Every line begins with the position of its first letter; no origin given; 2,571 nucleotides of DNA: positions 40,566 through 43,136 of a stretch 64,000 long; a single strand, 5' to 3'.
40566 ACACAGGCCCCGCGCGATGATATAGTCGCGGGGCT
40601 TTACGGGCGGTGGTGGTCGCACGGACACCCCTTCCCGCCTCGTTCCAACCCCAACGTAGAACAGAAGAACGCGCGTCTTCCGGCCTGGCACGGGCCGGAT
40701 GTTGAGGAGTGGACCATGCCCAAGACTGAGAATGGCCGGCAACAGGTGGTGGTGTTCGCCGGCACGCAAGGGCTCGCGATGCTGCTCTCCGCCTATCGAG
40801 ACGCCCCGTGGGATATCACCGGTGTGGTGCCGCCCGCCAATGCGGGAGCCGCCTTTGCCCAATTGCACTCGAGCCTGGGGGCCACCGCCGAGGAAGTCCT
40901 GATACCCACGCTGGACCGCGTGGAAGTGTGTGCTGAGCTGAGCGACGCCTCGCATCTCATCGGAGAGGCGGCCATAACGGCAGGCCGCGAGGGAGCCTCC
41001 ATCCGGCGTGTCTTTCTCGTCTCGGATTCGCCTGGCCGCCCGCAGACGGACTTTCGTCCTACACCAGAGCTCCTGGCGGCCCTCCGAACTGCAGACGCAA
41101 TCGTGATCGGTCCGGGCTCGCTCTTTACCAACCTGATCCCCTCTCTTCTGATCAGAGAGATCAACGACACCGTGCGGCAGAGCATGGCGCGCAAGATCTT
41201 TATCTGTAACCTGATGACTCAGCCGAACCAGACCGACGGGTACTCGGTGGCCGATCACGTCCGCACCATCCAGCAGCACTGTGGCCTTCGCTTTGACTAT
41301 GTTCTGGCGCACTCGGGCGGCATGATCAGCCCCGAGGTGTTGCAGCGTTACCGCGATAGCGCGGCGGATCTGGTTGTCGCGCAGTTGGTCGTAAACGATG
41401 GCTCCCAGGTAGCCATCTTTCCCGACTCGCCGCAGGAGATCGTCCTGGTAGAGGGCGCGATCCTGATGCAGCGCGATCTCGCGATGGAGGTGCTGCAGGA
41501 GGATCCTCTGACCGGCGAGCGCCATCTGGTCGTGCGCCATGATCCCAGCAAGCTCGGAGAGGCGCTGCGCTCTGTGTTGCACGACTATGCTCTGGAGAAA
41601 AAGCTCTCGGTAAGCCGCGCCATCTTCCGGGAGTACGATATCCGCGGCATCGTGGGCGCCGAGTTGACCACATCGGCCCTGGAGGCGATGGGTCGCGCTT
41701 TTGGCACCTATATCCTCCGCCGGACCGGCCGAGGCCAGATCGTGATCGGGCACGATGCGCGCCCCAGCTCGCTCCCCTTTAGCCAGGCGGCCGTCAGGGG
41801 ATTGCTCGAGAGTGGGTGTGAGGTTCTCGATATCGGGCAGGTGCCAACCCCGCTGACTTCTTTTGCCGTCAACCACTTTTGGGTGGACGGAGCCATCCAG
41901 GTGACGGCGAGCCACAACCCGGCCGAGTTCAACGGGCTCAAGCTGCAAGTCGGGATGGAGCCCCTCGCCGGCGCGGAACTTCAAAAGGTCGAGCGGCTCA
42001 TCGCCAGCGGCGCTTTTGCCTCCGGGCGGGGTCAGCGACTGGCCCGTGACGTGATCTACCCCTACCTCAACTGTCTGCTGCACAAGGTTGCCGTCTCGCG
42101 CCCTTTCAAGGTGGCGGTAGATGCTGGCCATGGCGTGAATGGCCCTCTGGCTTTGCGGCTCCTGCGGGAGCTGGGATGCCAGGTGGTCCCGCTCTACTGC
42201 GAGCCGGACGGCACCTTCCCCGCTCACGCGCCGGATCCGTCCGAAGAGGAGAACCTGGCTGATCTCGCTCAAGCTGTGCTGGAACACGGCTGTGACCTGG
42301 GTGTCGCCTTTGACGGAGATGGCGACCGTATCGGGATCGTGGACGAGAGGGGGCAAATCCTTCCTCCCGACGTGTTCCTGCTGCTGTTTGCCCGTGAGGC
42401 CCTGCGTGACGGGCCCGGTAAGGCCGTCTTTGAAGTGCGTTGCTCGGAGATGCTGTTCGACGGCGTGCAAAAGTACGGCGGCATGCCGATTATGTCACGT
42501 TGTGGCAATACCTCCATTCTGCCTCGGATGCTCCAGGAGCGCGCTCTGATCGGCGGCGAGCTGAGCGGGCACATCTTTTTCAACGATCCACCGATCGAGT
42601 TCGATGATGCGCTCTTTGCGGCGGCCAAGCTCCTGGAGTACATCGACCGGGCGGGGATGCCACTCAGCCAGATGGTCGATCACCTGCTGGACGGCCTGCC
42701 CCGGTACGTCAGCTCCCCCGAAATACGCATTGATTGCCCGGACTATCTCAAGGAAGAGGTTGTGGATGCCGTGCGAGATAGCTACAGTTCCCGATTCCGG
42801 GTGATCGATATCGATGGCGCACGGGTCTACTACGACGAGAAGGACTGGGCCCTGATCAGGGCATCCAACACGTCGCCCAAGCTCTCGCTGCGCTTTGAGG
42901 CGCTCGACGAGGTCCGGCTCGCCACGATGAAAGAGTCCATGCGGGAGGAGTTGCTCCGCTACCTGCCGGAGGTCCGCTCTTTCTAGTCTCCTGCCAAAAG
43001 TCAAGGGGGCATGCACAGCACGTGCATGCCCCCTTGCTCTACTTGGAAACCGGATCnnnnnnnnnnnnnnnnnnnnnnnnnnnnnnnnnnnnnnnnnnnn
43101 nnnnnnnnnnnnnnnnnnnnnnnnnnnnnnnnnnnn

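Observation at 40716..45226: YvcK/GlmR-like domain fused to a phosphohexomutase, convergent with ribozyme-controlled glmS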

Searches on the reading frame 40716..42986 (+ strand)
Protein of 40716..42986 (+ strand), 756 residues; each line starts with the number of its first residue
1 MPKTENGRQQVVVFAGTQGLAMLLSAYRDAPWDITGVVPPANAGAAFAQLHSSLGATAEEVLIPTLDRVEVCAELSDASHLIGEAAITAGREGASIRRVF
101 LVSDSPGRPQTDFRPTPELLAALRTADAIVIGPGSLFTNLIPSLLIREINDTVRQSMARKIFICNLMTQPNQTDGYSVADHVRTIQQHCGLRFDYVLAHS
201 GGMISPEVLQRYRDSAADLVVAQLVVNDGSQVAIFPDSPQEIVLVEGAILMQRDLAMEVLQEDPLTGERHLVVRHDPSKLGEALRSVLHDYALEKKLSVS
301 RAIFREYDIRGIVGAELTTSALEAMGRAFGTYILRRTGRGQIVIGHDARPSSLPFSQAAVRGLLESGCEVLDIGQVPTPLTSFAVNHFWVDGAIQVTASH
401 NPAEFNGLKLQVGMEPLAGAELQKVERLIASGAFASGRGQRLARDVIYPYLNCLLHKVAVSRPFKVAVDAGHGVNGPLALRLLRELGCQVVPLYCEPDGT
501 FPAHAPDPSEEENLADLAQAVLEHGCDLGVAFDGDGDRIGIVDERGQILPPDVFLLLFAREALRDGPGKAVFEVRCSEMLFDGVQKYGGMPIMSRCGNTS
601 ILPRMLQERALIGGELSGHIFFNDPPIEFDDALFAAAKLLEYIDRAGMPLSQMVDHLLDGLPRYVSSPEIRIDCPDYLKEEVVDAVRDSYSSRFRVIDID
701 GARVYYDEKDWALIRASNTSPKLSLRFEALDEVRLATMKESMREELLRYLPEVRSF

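Call 6: search_protein_families(library=pfam, proteins=[window:40716-42986:+], max_evalue=0.01)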
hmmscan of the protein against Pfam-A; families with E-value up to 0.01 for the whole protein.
window:40716-42986:+ (756 aa): 5 families
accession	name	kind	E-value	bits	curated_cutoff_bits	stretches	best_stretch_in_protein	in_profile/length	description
PF01933.23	CofD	-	3.1e-40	138.6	30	1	52-221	108-271/290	2-phospho-L-lactate transferase CofD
PF02878.22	PGM_PMM_I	-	7.9e-34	116.7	22.5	1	302-432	2-134/138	Phosphoglucomutase/phosphomannomutase, alpha/beta/alpha domain I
PF02879.22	PGM_PMM_II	-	6.9e-31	107.3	29.3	1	450-546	3-103/103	Phosphoglucomutase/phosphomannomutase, alpha/beta/alpha domain II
PF02880.22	PGM_PMM_III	-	9.5e-18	64.8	20.7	1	551-657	2-111/115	Phosphoglucomutase/phosphomannomutase, alpha/beta/alpha domain III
PF00408.26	PGM_PMM_IV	-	5.7e-08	33.1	23.1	1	669-744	1-67/68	Phosphoglucomutase/phosphomannomutase, C-terminal domain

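Call 12: find_homologous_proteins(query=window:40716-42986:+, max_evalue=1e-10)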
Query window:40716-42986:+ (756 aa): 1207 proteins with E <= 1e-10 among 8000 candidates; the best 120 are listed.
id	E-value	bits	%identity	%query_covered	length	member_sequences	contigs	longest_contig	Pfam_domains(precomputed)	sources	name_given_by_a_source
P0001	0.0e+0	1697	100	100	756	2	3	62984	PF02878.23,PF00408.27,PF02879.23,PF02880.23,PF01933.24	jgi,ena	-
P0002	0.0e+0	1516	88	100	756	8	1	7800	PF02878.23,PF00408.27,PF02879.23,PF02880.23,PF01933.24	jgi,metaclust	metaclust:\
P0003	0.0e+0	1512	87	100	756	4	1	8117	PF02878.23,PF00408.27,PF02879.23,PF02880.23,PF01933.24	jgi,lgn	jgi:phosphomannomutase/phosphoglucomutase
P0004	0.0e+0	1485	87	100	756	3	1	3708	PF02878.23,PF00408.27,PF02879.23,PF02880.23,PF01933.24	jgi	-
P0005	0.0e+0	1422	81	100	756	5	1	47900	PF02878.23,PF00408.27,PF02879.23,PF02880.23,PF01933.24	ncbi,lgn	-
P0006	0.0e+0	1407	80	100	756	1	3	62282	PF02878.23,PF00408.27,PF02879.23,PF02880.23,PF01933.24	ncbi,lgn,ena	-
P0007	0.0e+0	1404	80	99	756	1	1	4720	PF02878.23,PF00408.27,PF02879.23,PF02880.23,PF01933.24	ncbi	-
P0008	0.0e+0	1395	80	100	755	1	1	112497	PF02878.23,PF00408.27,PF02879.23,PF02880.23,PF01933.24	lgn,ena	-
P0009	0.0e+0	1336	77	99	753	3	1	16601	PF02878.23,PF00408.27,PF02879.23,PF02880.23,PF01933.24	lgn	-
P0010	0.0e+0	1335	77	99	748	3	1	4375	PF02878.23,PF00408.27,PF02879.23,PF02880.23,PF01933.24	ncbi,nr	ncbi:MAG: YvcK family protein, partial [Chloroflexi bacterium]|nr:YvcK family protein [Chloroflexota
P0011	0.0e+0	1322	76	99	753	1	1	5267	PF02878.23,PF00408.27,PF02879.23,PF02880.23,PF01933.24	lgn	-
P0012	0.0e+0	1317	76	99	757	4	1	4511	PF02878.23,PF00408.27,PF02879.23,PF02880.23,PF01933.24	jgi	-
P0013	0.0e+0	1317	75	99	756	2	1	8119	PF02878.23,PF00408.27,PF02879.23,PF02880.23,PF01933.24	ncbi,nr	ncbi:MAG TPA: hypothetical protein GX702_05335 [Chloroflexi bacterium]|nr:hypothetical protein [Chlo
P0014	0.0e+0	1311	74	99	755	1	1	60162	PF02878.23,PF00408.27,PF02879.23,PF02880.23,PF01933.24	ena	-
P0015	0.0e+0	1311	77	99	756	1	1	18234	PF02878.23,PF00408.27,PF02879.23,PF02880.23,PF01933.24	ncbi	-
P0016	0.0e+0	1309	75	99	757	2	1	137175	PF02878.23,PF00408.27,PF02879.23,PF02880.23,PF01933.24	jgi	jgi:phosphomannomutase/phosphoglucomutase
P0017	0.0e+0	1305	74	100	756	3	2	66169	PF02878.23,PF00408.27,PF02879.23,PF02880.23,PF01933.24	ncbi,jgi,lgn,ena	-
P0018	0.0e+0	1302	74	100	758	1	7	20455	PF02878.23,PF00408.27,PF02879.23,PF02880.23,PF01933.24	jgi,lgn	jgi:phosphomannomutase/phosphoglucomutase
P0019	0.0e+0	1301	73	100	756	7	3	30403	PF02878.23,PF00408.27,PF02879.23,PF02880.23,PF01933.24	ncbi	ncbi:MAG: 2-phospho-L-lactate transferase CofD family protein [Anaerolineae bacterium]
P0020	0.0e+0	1300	73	100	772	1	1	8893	PF02878.23,PF00408.27,PF02879.23,PF02880.23,PF01933.24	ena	-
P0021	0.0e+0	1299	74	99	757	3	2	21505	PF02878.23,PF00408.27,PF02879.23,PF02880.23,PF01933.24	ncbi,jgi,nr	ncbi:MAG: hypothetical protein GX552_05110 [Chloroflexi bacterium]|jgi:phosphomannomutase/phosphoglu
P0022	0.0e+0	1296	74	99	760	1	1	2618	PF02878.23,PF00408.27,PF02879.23,PF02880.23,PF01933.24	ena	-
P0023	0.0e+0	1295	73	100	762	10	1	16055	PF02878.23,PF00408.27,PF02879.23,PF02880.23,PF01933.24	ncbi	-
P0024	0.0e+0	1295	74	99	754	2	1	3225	PF02878.23,PF00408.27,PF02879.23,PF02880.23,PF01933.24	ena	-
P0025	0.0e+0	1294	74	99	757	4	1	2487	PF02878.23,PF00408.27,PF02879.23,PF02880.23,PF01933.24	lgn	-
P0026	0.0e+0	1290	73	100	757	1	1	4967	PF02878.23,PF00408.27,PF02879.23,PF02880.23,PF01933.24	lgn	-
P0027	0.0e+0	1286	73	99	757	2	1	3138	PF02878.23,PF00408.27,PF02879.23,PF02880.23,PF01933.24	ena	-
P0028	0.0e+0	1285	73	100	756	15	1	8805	PF02878.23,PF00408.27,PF02879.23,PF02880.23,PF01933.24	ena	-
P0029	0.0e+0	1285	73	100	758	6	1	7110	PF02878.23,PF00408.27,PF02879.23,PF02880.23,PF01933.24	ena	-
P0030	0.0e+0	1284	73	100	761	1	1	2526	PF02878.23,PF00408.27,PF02879.23,PF02880.23,PF01933.24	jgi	jgi:phosphomannomutase/phosphoglucomutase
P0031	0.0e+0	1281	73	100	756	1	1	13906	PF02878.23,PF00408.27,PF02879.23,PF02880.23,PF01933.24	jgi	jgi:phosphomannomutase/phosphoglucomutase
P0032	0.0e+0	1280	74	99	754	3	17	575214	PF02878.23,PF00408.27,PF02879.23,PF02880.23,PF01933.24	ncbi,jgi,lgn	jgi:phosphomannomutase/phosphoglucomutase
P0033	0.0e+0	1280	74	99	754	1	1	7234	PF02878.23,PF00408.27,PF02879.23,PF02880.23,PF01933.24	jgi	-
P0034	0.0e+0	1279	74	99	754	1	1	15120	PF02878.23,PF00408.27,PF02879.23,PF02880.23,PF01933.24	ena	-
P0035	0.0e+0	1278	75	99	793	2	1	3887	PF02878.23,PF00408.27,PF02879.23,PF02880.23,PF01933.24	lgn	-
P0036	0.0e+0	1278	73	99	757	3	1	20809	PF02878.23,PF00408.27,PF02879.23,PF02880.23,PF01933.24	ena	-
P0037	0.0e+0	1277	74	99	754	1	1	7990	PF02878.23,PF00408.27,PF02879.23,PF02880.23,PF01933.24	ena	-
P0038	0.0e+0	1276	73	99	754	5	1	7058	PF02878.23,PF00408.27,PF02879.23,PF02880.23,PF01933.24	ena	-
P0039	0.0e+0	1275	73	99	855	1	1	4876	PF02878.23,PF00408.27,PF02879.23,PF02880.23,PF01933.24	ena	-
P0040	0.0e+0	1274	75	99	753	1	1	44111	PF02878.23,PF00408.27,PF02879.23,PF02880.23,PF01933.24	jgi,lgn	jgi:phosphomannomutase/phosphoglucomutase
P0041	0.0e+0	1273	74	99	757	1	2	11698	PF02878.23,PF00408.27,PF02879.23,PF02880.23,PF01933.24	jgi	jgi:phosphomannomutase/phosphoglucomutase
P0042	0.0e+0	1271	73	100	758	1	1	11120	PF02878.23,PF00408.27,PF02879.23,PF02880.23,PF01933.24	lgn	-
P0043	0.0e+0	1269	73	99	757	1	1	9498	PF02878.23,PF00408.27,PF02879.23,PF02880.23,PF01933.24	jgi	-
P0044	0.0e+0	1269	73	99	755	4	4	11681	PF02878.23,PF00408.27,PF02879.23,PF02880.23,PF01933.24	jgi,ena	-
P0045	0.0e+0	1267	75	97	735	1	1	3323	PF02878.23,PF00408.27,PF02879.23,PF02880.23,PF01933.24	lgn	-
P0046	0.0e+0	1266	73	99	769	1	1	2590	PF02878.23,PF00408.27,PF02879.23,PF02880.23,PF01933.24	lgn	-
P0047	0.0e+0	1266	74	99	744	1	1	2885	PF02878.23,PF00408.27,PF02879.23,PF02880.23,PF01933.24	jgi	jgi:phosphomannomutase/phosphoglucomutase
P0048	0.0e+0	1257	72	99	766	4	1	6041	PF02878.23,PF00408.27,PF02879.23,PF02880.23,PF01933.24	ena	-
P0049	0.0e+0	1257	72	99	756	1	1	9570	PF02878.23,PF00408.27,PF02879.23,PF02880.23,PF01933.24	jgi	-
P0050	0.0e+0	1254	72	99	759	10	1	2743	PF02878.23,PF00408.27,PF02879.23,PF02880.23,PF01933.24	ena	-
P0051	0.0e+0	1251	73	99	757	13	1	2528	PF02878.23,PF00408.27,PF02879.23,PF02880.23,PF01933.24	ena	-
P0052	0.0e+0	1248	71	99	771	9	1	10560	PF02878.23,PF00408.27,PF02879.23,PF02880.23,PF01933.24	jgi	-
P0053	0.0e+0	1248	71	99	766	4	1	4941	PF02878.23,PF00408.27,PF02879.23,PF02880.23,PF01933.24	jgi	-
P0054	0.0e+0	1246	73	99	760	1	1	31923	PF02878.23,PF00408.27,PF02879.23,PF02880.23,PF01933.24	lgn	-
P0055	0.0e+0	1242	71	99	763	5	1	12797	PF02878.23,PF00408.27,PF02879.23,PF02880.23,PF01933.24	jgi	-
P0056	0.0e+0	1242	72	100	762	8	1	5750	PF02878.23,PF00408.27,PF02879.23,PF02880.23,PF01933.24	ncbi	-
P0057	0.0e+0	1241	71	100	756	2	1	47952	PF02878.23,PF00408.27,PF02879.23,PF02880.23,PF01933.24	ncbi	ncbi:MAG: 2-phospho-L-lactate transferase CofD family protein [Anaerolineae bacterium]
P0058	0.0e+0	1238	72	99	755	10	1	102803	PF02878.23,PF00408.27,PF02879.23,PF02880.23,PF01933.24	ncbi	-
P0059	0.0e+0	1237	74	95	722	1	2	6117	PF02878.23,PF00408.27,PF02879.23,PF02880.23,PF01933.24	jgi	-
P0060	0.0e+0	1229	70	99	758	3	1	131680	PF02878.23,PF00408.27,PF02879.23,PF02880.23,PF01933.24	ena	-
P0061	0.0e+0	1227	70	99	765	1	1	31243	PF02878.23,PF00408.27,PF02879.23,PF02880.23,PF01933.24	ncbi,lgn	-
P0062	0.0e+0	1226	71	99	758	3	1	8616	PF02878.23,PF00408.27,PF02879.23,PF02880.23,PF01933.24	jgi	jgi:phosphomannomutase/phosphoglucomutase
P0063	0.0e+0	1223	71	99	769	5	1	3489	PF02878.23,PF00408.27,PF02879.23,PF02880.23,PF01933.24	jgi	-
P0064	0.0e+0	1220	70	100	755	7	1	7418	PF02878.23,PF00408.27,PF02879.23,PF02880.23,PF01933.24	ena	-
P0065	0.0e+0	1190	73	92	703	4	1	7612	PF02878.23,PF00408.27,PF02879.23,PF02880.23,PF01933.24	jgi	jgi:phosphomannomutase/phosphoglucomutase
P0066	0.0e+0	1185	68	99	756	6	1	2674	PF02878.23,PF00408.27,PF02879.23,PF02880.23,PF01933.24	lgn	-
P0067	0.0e+0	1181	68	99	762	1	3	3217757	PF02878.23,PF00408.27,PF02879.23,PF02880.23,PF01933.24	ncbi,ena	-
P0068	0.0e+0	1156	68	99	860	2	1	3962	PF02878.23,PF00408.27,PF02879.23,PF02880.23,PF01933.24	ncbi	-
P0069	0.0e+0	1152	67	98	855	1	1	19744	PF02878.23,PF00408.27,PF02879.23,PF02880.23,PF01933.24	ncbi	-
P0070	0.0e+0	1145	66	99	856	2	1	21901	PF02878.23,PF00408.27,PF02879.23,PF02880.23,PF01933.24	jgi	jgi:phosphomannomutase/phosphoglucomutase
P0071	0.0e+0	1142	66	99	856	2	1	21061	PF02878.23,PF00408.27,PF02879.23,PF02880.23,PF01933.24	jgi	jgi:phosphomannomutase/phosphoglucomutase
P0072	0.0e+0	1136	66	99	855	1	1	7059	PF02878.23,PF00408.27,PF02879.23,PF02880.23,PF01933.24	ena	-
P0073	0.0e+0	1135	76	84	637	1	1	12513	PF02878.23,PF02879.23,PF02880.23,PF01933.24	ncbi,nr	ncbi:MAG: YvcK family protein, partial [Anaerolineae bacterium]|nr:YvcK family protein [Anaerolineae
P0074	0.0e+0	1133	66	99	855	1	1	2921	PF02878.23,PF00408.27,PF02879.23,PF02880.23,PF01933.24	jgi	jgi:phosphomannomutase/phosphoglucomutase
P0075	0.0e+0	1132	65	99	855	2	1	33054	PF02878.23,PF00408.27,PF02879.23,PF02880.23,PF01933.24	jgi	jgi:phosphomannomutase/phosphoglucomutase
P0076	0.0e+0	1131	66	99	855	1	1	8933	PF02878.23,PF00408.27,PF02879.23,PF02880.23,PF01933.24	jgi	-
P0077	0.0e+0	1129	66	99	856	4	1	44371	PF02878.23,PF00408.27,PF02879.23,PF02880.23,PF01933.24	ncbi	-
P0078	0.0e+0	1127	66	99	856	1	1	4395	PF02878.23,PF00408.27,PF02879.23,PF02880.23,PF01933.24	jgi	-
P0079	0.0e+0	1117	66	99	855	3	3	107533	PF02878.23,PF00408.27,PF02879.23,PF02880.23,PF01933.24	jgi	-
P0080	0.0e+0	1117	65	99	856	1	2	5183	PF02878.23,PF00408.27,PF02879.23,PF02880.23,PF01933.24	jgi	jgi:phosphomannomutase/phosphoglucomutase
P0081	0.0e+0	1117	65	99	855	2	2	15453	PF02878.23,PF00408.27,PF02879.23,PF02880.23,PF01933.24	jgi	-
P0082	0.0e+0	1112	64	99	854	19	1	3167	PF02878.23,PF00408.27,PF02879.23,PF02880.23,PF01933.24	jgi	jgi:phosphomannomutase/phosphoglucomutase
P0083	0.0e+0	1107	64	99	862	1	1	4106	PF02878.23,PF00408.27,PF02879.23,PF02880.23,PF01933.24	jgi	jgi:phosphomannomutase/phosphoglucomutase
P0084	0.0e+0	1107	65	99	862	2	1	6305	PF02878.23,PF00408.27,PF02879.23,PF02880.23,PF01933.24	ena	-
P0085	0.0e+0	1106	65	99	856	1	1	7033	PF02878.23,PF00408.27,PF02879.23,PF02880.23,PF01933.24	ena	-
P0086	0.0e+0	1104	65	99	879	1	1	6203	PF02878.23,PF00408.27,PF02879.23,PF02880.23,PF01933.24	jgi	jgi:phosphomannomutase/phosphoglucomutase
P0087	0.0e+0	1104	64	99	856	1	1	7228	PF02878.23,PF00408.27,PF02879.23,PF02880.23,PF01933.24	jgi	jgi:phosphomannomutase/phosphoglucomutase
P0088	0.0e+0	1104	65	99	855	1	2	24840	PF02878.23,PF00408.27,PF02879.23,PF02880.23,PF01933.24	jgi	jgi:phosphomannomutase/phosphoglucomutase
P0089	0.0e+0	1099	64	99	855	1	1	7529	PF02878.23,PF00408.27,PF02879.23,PF02880.23,PF01933.24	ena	-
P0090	0.0e+0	1098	64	99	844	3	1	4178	PF02878.23,PF00408.27,PF02879.23,PF02880.23,PF01933.24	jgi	jgi:phosphomannomutase/phosphoglucomutase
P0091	0.0e+0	1097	63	99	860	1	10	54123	PF02878.23,PF00408.27,PF02879.23,PF02880.23,PF01933.24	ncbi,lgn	-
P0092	0.0e+0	1096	65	99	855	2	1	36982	PF02878.23,PF00408.27,PF02879.23,PF02880.23,PF01933.24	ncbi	-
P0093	0.0e+0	1092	63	99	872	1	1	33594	PF02878.23,PF00408.27,PF02879.23,PF02880.23,PF01933.24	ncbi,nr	ncbi:MAG: YvcK family protein [Anaerolineae bacterium]|nr:YvcK family protein [Anaerolineae bacteriu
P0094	0.0e+0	1090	64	99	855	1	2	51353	PF02878.23,PF00408.27,PF02879.23,PF02880.23,PF01933.24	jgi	jgi:phosphomannomutase/phosphoglucomutase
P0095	0.0e+0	1086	65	95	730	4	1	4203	PF02878.23,PF00408.27,PF02879.23,PF02880.23,PF01933.24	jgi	jgi:phosphomannomutase/phosphoglucomutase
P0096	0.0e+0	1085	64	99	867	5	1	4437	PF02878.23,PF00408.27,PF02879.23,PF02880.23,PF01933.24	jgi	jgi:phosphomannomutase/phosphoglucomutase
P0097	0.0e+0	1084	63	99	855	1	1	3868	PF02878.23,PF00408.27,PF02879.23,PF02880.23,PF01933.24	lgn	-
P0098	0.0e+0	1084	63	99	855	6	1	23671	PF02878.23,PF00408.27,PF02879.23,PF02880.23,PF01933.24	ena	-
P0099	0.0e+0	1084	63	99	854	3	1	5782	PF02878.23,PF00408.27,PF02879.23,PF02880.23,PF01933.24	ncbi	-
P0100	0.0e+0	1080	63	98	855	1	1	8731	PF02878.23,PF00408.27,PF02879.23,PF02880.23,PF01933.24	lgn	-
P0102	0.0e+0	1048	63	95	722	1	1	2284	PF02878.23,PF00408.27,PF02879.23,PF02880.23,PF01933.24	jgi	jgi:phosphomannomutase/phosphoglucomutase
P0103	0.0e+0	1036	62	99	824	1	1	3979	PF02878.23,PF00408.27,PF02879.23,PF02880.23,PF01933.24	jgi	jgi:phosphomannomutase/phosphoglucomutase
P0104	3.5e-284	963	59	99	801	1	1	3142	PF02878.23,PF00408.27,PF02879.23,PF02880.23,PF01933.24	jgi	jgi:phosphomannomutase/phosphoglucomutase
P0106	5.8e-264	896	73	71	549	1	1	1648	PF02878.23,PF02879.23,PF01933.24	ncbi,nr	ncbi:MAG: YvcK family protein, partial [Chloroflexi bacterium]|nr:YvcK family protein [Chloroflexota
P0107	4.9e-263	893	53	98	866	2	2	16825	PF02878.23,PF00408.27,PF02879.23,PF02880.23,PF01933.24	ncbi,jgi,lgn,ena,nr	ncbi:MAG TPA: hypothetical protein ENO24_10110 [Chloroflexi bacterium]|nr:hypothetical protein [Chlo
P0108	1.1e-262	892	55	98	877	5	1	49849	PF02878.23,PF00408.27,PF02879.23,PF02880.23,PF01933.24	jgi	-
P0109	5.6e-259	880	64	78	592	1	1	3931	PF02878.23,PF00408.27,PF02879.23,PF02880.23,PF01933.24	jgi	jgi:phosphomannomutase/phosphoglucomutase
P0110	1.8e-258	878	53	98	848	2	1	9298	PF02878.23,PF00408.27,PF02879.23,PF02880.23,PF01933.24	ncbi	-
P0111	5.1e-258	877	53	98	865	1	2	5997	PF02878.23,PF00408.27,PF02879.23,PF02880.23,PF01933.24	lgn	-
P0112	3.7e-257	874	53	98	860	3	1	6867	PF02878.23,PF00408.27,PF02879.23,PF02880.23,PF01933.24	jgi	jgi:phosphomannomutase/phosphoglucomutase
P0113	1.6e-256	872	52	99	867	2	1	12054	PF02878.23,PF00408.27,PF02879.23,PF02880.23,PF01933.24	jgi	jgi:phosphomannomutase/phosphoglucomutase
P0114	2.3e-256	871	53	98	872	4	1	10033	PF02878.23,PF00408.27,PF02879.23,PF02880.23,PF01933.24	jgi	jgi:phosphomannomutase/phosphoglucomutase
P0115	2.6e-256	871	53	99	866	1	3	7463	PF02878.23,PF00408.27,PF02879.23,PF02880.23,PF01933.24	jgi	jgi:phosphomannomutase/phosphoglucomutase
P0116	4.5e-256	870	53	98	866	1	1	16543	PF02878.23,PF00408.27,PF02879.23,PF02880.23,PF01933.24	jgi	jgi:phosphomannomutase/phosphoglucomutase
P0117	4.9e-256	870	53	99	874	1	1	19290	PF02878.23,PF00408.27,PF02879.23,PF02880.23,PF01933.24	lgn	-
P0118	7.6e-256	869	54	99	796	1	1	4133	PF02878.23,PF00408.27,PF02879.23,PF02880.23,PF01933.24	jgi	jgi:phosphomannomutase/phosphoglucomutase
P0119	1.5e-255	868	53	98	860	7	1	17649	PF02878.23,PF00408.27,PF02879.23,PF02880.23,PF01933.24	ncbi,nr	ncbi:MAG: hypothetical protein GTO63_37505 [Anaerolineae bacterium]|nr:hypothetical protein [Anaerol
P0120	1.9e-255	868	53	99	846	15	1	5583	PF02878.23,PF00408.27,PF02879.23,PF02880.23,PF01933.24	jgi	-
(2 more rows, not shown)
